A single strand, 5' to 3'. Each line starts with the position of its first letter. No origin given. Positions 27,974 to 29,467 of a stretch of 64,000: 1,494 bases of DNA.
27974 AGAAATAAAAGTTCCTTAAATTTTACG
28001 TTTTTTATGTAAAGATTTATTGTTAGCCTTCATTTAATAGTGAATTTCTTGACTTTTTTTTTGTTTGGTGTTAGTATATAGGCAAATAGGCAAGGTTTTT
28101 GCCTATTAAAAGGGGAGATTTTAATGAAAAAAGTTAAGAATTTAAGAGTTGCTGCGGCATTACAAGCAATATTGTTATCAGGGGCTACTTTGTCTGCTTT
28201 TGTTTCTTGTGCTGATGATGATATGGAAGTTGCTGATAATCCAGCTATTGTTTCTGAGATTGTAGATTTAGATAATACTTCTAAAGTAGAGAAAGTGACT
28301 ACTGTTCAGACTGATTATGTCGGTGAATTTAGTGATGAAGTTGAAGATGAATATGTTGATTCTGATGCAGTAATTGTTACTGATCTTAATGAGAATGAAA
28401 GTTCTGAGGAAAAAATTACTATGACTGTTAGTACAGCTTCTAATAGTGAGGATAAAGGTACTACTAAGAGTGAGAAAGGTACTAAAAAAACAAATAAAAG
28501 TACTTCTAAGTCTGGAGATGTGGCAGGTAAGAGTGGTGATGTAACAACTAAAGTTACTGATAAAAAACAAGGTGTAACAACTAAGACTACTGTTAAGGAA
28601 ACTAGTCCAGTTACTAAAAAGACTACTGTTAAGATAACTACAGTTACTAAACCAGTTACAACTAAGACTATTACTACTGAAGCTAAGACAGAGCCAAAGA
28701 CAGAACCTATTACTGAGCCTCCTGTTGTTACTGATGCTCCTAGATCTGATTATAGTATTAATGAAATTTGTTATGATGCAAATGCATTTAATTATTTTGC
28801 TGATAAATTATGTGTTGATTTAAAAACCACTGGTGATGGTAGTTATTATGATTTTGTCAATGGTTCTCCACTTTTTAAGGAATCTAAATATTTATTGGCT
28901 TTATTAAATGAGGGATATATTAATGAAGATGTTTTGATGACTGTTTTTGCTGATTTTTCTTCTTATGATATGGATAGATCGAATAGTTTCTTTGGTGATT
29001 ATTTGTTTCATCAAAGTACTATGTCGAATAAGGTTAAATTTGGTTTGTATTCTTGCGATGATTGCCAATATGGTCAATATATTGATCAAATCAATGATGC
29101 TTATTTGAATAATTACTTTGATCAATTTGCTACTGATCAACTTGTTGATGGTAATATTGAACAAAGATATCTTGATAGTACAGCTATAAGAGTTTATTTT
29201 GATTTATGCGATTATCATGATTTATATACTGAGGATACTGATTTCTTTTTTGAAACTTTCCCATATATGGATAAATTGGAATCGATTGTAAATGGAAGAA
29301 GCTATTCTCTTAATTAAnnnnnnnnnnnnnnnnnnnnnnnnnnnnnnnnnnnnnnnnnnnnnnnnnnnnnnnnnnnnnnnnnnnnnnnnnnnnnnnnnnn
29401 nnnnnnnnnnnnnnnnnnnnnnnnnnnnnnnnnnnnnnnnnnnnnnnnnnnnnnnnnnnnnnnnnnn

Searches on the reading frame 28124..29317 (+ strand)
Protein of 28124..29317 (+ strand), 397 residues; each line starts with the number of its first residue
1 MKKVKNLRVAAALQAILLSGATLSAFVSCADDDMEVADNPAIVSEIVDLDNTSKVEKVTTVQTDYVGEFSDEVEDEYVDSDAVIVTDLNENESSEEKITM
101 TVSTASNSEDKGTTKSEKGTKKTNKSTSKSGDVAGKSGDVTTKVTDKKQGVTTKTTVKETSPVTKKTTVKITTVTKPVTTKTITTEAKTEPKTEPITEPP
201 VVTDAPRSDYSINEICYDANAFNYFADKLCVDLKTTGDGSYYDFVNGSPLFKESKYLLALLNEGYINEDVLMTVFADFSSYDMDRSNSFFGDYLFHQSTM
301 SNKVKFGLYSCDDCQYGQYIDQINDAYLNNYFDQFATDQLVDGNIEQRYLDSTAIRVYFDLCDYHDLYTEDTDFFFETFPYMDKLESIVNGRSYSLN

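Call 42: search_protein_families(library=pfam, proteins=[window:28124-29317:+], max_evalue=0.001)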
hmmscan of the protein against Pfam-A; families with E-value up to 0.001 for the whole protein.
window:28124-29317:+ (397 aa): 0 families

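Call 96: search_protein_families(library=ncbifam, proteins=[window:28124-29317:+], max_evalue=0.01)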
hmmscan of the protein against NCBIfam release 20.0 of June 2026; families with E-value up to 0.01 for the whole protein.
window:28124-29317:+ (397 aa): 0 families
